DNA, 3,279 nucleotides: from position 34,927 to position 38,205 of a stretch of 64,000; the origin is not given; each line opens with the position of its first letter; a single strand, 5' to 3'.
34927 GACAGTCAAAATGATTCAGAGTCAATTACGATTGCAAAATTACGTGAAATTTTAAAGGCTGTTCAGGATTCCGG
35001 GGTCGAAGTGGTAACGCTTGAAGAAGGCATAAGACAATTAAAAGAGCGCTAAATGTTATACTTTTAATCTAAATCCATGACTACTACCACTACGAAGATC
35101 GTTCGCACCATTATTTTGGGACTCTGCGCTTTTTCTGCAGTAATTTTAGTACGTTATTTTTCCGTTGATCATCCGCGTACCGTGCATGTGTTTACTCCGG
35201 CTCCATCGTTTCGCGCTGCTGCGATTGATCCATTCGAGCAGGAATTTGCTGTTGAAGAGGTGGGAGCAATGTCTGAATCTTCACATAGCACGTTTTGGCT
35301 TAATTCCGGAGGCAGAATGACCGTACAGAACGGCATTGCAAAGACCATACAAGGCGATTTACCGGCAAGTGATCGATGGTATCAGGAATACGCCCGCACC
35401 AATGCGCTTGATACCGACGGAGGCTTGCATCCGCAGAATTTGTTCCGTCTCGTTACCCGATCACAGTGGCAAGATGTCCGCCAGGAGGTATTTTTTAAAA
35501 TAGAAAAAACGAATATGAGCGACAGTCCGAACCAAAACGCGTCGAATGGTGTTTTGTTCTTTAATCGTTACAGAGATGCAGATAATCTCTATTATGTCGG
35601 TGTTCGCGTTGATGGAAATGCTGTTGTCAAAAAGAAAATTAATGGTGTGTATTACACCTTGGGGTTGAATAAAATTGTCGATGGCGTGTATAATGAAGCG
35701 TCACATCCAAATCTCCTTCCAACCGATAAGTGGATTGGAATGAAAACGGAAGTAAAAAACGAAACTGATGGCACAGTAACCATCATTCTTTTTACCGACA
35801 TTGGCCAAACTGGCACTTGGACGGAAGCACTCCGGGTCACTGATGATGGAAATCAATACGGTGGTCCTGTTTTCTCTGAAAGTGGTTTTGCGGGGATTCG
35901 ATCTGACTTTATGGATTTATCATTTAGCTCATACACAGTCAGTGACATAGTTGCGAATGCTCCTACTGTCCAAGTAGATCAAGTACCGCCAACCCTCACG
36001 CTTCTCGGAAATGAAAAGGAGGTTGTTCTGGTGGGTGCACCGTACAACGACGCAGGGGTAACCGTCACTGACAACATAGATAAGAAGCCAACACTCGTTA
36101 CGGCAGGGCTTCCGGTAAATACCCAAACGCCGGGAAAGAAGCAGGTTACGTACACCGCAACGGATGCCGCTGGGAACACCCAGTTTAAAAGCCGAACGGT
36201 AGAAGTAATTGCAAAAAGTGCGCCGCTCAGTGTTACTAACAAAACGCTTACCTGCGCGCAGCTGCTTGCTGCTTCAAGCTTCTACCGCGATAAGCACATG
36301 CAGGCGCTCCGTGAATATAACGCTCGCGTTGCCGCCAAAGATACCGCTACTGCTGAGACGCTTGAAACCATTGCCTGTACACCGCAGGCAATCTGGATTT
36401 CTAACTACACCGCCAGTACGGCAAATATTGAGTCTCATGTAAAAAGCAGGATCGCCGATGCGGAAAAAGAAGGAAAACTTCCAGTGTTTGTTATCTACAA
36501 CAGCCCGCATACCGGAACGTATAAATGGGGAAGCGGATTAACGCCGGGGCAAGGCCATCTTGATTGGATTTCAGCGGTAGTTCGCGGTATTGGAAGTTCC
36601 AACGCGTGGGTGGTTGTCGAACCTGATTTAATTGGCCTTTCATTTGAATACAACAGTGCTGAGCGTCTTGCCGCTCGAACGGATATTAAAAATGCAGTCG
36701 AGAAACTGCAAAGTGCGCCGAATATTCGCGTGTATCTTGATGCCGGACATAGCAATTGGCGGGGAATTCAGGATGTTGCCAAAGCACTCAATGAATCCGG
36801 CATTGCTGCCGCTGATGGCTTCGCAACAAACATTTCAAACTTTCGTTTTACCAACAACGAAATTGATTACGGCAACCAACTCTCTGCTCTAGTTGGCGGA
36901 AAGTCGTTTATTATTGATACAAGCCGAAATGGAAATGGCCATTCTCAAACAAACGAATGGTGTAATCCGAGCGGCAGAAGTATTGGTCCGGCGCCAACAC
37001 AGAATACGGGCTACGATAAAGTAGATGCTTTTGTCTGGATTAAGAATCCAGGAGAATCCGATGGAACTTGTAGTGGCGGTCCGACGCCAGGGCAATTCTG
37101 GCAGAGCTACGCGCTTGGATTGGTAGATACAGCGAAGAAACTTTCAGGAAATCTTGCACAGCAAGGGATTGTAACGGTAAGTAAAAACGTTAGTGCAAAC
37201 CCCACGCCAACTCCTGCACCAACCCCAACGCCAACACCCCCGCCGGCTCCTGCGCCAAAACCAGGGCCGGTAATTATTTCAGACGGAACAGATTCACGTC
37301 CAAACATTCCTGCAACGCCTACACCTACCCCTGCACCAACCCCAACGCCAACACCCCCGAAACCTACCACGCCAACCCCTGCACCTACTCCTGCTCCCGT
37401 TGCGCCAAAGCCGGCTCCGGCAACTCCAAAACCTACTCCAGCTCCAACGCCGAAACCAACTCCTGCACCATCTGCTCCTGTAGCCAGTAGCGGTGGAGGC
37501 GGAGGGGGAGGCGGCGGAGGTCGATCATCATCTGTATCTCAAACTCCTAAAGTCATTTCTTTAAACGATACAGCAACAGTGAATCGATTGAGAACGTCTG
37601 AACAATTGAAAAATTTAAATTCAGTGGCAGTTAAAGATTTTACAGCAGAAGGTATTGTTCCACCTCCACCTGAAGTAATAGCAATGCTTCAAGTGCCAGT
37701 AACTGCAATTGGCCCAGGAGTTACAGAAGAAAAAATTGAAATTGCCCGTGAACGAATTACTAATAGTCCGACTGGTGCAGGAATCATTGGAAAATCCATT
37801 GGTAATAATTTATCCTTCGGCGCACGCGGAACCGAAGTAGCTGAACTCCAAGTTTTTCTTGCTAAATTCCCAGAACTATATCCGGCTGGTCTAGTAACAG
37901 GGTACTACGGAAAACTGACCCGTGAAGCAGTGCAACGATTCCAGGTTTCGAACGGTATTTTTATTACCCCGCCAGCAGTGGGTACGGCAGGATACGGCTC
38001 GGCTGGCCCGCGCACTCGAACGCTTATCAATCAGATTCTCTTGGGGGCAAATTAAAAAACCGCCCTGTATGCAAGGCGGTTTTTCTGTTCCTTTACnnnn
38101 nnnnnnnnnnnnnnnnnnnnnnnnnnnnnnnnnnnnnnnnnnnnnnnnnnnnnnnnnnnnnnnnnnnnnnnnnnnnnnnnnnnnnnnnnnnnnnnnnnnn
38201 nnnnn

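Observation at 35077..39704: Two convergent secreted proteins both ending in peptidoglycan-binding-like domains: a GH6-type hydrolase and an acidic Asp/Cys tandem-repeat protein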

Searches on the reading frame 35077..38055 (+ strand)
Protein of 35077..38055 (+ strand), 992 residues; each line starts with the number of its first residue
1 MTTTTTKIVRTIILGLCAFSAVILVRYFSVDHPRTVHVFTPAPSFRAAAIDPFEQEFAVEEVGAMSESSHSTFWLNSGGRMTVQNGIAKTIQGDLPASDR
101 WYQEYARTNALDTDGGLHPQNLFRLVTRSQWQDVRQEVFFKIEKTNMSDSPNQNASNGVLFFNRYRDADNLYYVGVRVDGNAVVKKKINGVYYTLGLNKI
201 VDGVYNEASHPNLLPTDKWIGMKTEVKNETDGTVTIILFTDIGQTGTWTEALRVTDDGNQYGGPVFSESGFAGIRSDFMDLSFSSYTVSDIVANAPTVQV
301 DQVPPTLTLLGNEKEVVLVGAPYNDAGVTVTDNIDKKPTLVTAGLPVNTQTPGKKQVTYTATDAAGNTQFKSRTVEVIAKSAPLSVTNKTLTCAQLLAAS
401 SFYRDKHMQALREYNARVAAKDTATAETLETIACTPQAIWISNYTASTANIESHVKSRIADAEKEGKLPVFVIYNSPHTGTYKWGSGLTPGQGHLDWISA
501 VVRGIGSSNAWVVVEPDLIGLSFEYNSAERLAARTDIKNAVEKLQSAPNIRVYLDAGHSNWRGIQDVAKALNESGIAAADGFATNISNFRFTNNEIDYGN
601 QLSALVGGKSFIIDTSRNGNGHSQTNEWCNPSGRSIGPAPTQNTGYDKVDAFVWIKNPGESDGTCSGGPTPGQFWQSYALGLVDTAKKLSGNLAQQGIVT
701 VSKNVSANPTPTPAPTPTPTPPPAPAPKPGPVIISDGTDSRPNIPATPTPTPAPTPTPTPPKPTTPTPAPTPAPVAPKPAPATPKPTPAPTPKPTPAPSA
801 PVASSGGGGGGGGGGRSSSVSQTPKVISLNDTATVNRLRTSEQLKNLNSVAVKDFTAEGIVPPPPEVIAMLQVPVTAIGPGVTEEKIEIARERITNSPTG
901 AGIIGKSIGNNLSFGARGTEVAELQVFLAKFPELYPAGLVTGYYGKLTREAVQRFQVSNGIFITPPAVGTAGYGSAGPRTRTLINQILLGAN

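Call 3: search_protein_families(library=pfam, proteins=[window:35077-38055:+], max_evalue=0.1)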
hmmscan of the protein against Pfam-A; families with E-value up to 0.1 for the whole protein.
window:35077-38055:+ (992 aa): 4 families
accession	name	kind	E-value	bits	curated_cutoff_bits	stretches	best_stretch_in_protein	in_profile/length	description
PF01341.22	Glyco_hydro_6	-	2.4e-53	182.4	27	1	419-668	9-300/305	Glycosyl hydrolases family 6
PF16403.11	Bact_surface_Ig-like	-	1e-14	54.7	27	1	307-377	1-71/71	Bacterial surface protein, Ig-like domain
PF01471.23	PG_binding_1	-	8.5e-08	32.7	23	1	917-961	1-43/57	Putative peptidoglycan binding domain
PF02494.22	HYR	-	0.001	19.8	21.7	1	300-369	1-73/81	HYR domain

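Call 4: search_protein_families(library=ncbifam, proteins=[window:35077-38055:+], max_evalue=0.1)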
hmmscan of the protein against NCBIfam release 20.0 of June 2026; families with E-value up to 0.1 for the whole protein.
window:35077-38055:+ (992 aa): 2 families
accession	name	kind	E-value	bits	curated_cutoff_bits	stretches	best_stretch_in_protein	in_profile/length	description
TIGR02869.1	spore_SleB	equivalog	0.00039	20.3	236.5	1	911-964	6-57/201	spore cortex-lytic enzyme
NF047446.1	barrel_OmpL47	domain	0.0017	18.8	40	1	344-373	35-64/68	OmpL47-type beta-barrel domain-containing protein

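Call 11: search_solved_structures(query=window:35077-38055:+, max_evalue=0.001, show_alignments=3)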
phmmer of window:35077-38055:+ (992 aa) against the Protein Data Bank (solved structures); distinct sequences matched with E-value up to 0.001: 47.
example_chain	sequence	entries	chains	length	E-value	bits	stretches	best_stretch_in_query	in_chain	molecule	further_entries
1uoz_A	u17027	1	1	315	2.7e-56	194.3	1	416-686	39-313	PUTATIVE CELLULASE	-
1up0_A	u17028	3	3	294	3e-56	194.2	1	416-686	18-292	PUTATIVE CELLULASE CEL6 | CELA1 PROTEIN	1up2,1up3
1tml_A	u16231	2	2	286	9.9e-46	159.4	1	417-674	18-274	ENDO-1,4-BETA-D-GLUCANASE | ENDOGLUCANASE E-2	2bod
2boe_X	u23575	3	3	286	2e-44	155.1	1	417-674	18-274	ENDOGLUCANASE E-2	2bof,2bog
6fao_A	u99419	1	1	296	4.1e-44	154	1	398-676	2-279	Glycoside hydrolase family 6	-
3rpt_X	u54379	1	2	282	4e-36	127.6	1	417-675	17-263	Endoglucanase E-2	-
3ru8_X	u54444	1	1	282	5e-35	123.9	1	417-675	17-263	Epitope Scaffold 2bodx43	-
5jx5_A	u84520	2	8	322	6.3e-25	90.5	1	431-670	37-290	Glucanase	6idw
4i5r_A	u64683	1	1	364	3.6e-18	68.2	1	422-667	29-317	Chimeric cel6A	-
4i5u_A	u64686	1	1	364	1.5e-17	66.1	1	430-666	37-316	Chimeric cel6A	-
4a05_A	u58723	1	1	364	3.5e-16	61.6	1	398-667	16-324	CELLOBIOHYDROLASE FAMILY 6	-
1ocj_A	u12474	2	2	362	3.5e-14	54.9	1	424-687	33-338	CELLOBIOHYDROLASE II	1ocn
1gz1_A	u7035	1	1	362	3.5e-14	54.9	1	424-687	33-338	CELLOBIOHYDROLASE II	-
1ocb_A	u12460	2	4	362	4.5e-14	54.6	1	424-686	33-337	CELLOBIOHYDROLASE II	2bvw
1bvw_A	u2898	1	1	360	5e-14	54.4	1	426-686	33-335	PROTEIN (CELLOBIOHYDROLASE II)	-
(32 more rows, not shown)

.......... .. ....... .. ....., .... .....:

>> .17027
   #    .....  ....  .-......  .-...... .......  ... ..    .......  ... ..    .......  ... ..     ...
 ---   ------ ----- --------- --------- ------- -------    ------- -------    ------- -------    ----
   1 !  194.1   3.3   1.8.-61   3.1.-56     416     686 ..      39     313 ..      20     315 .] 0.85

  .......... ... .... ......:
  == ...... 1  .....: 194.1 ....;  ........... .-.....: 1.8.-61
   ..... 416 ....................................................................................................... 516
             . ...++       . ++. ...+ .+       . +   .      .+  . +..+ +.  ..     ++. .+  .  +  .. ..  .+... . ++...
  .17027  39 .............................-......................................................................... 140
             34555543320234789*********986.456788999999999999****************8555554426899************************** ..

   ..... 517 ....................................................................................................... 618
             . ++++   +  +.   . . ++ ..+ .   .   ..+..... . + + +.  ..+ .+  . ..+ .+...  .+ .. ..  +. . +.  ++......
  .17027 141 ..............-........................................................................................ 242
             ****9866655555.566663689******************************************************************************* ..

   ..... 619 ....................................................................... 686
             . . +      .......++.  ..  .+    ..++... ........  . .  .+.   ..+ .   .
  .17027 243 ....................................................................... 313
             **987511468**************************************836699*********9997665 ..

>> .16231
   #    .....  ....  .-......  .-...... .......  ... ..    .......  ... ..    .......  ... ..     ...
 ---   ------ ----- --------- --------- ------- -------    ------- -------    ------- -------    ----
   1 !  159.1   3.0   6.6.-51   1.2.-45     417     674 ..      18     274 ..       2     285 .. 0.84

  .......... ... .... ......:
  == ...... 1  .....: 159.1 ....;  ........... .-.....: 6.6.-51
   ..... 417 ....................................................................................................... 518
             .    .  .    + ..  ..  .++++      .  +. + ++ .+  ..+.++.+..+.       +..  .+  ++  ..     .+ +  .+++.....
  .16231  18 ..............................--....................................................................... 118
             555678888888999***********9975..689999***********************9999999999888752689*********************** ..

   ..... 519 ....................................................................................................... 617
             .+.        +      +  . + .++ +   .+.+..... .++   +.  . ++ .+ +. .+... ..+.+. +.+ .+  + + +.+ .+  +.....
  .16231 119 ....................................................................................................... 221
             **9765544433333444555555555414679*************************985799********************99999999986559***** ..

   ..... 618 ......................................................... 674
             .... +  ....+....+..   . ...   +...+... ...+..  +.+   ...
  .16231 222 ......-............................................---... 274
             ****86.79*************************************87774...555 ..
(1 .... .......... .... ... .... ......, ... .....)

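Call 41: list_cluster_members(proteins=[window:35077-38052:+, window:38100-39704:-])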
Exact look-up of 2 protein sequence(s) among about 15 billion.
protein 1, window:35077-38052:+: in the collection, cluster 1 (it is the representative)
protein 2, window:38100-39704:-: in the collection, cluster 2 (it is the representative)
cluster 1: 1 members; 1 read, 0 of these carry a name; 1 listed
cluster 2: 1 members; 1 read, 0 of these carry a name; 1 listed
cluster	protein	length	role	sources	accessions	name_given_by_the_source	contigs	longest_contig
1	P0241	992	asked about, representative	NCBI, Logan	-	-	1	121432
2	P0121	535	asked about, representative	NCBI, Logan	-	-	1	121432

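Call 42: find_homologous_proteins(query=window:35077-38052:+, max_evalue=1e-20)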
Query window:35077-38052:+ (992 aa): 18 proteins with E <= 1e-20 among 8000 candidates.
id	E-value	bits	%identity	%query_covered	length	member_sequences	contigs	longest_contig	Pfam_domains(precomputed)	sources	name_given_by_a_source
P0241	0.0e+0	2246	100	100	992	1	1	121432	PF16403.12,PF01471.24,PF01341.24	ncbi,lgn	-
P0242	1.1e-240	820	53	70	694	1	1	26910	PF16403.12,PF01341.24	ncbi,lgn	-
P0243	1.2e-174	601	44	64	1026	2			PF16403.12,PF01471.24,PF01341.24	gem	-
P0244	2.4e-134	468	52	23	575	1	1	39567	-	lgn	-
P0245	1.8e-130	455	50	23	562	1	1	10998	-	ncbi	-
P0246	4.3e-123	430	45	26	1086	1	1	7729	PF00150.25,PF26410.1,PF13115.12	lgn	-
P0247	2.5e-122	428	47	23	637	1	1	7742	-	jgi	jgi:hypothetical protein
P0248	8.3e-112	393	50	24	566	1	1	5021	-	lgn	-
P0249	1.3e-104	369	43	24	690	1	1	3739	-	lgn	-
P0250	3.0e-98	348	47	24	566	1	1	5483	-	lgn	-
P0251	7.9e-94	334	44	25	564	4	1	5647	-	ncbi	-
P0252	5.2e-74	268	50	24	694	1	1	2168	-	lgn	-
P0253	4.4e-65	238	40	24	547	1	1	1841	-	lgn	-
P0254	2.0e-61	226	46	24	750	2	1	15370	PF01522.27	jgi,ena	-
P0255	3.0e-53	199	44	9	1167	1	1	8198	PF15418.13,PF18981.7,PF02494.23,PF16403.12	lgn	-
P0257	6.6e-53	198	43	9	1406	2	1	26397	PF15418.13,PF18981.7,PF02494.23,PF13750.13,PF07603.18,PF00028.24,PF16403.12,PF18911.7,PF21027.4,PF22352.3,PF17963.8,PF07523.19,PF19077.7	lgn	-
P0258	1.6e-38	150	28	25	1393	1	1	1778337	PF12733.14,PF15418.13,PF18981.7,PF02494.23,PF00028.24,PF16403.12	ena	-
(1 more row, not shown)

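Call 44: search_protein_families(library=pfam, proteins=[P0243, P0246, P0254, P0244], max_evalue=0.01)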
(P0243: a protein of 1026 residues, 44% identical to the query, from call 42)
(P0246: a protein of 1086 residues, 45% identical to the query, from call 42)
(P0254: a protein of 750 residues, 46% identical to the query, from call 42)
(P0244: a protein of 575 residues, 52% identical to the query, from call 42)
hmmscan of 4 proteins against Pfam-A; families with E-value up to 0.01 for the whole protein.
P0243 (1026 aa): 4 families
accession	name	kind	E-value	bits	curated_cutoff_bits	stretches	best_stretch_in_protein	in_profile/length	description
PF01341.22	Glyco_hydro_6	-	9e-49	167.4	27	1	449-694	11-300/305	Glycosyl hydrolases family 6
PF16403.11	Bact_surface_Ig-like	-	5.8e-15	55.5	27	1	336-405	1-71/71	Bacterial surface protein, Ig-like domain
PF01471.23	PG_binding_1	-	5.4e-09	36.5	23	1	887-929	1-43/57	Putative peptidoglycan binding domain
PF07523.18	Big_3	-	0.0098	16.6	21.2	0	367-389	35-57/68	Bacterial Ig-like domain (group 3)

P0246 (1086 aa): 3 families
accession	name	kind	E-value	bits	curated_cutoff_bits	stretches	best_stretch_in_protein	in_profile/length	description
PF00150.24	Cellulase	-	3.1e-14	53.6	23.5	1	457-766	4-271/272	Cellulase (glycosyl hydrolase family 5)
PF13115.11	YtkA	-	2.1e-05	25.5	25.9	1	302-386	3-83/85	YtkA-like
PF12690.13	BsuPI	-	0.00065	20.1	22.9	1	344-391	49-98/101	Intracellular proteinase inhibitor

P0254 (750 aa): 1 family
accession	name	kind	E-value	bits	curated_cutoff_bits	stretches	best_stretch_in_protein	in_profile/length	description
PF01522.26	Polysacc_deac_1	-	1e-11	45.3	23.1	1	117-262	2-112/124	Polysaccharide deacetylase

P0244 (575 aa): 0 families
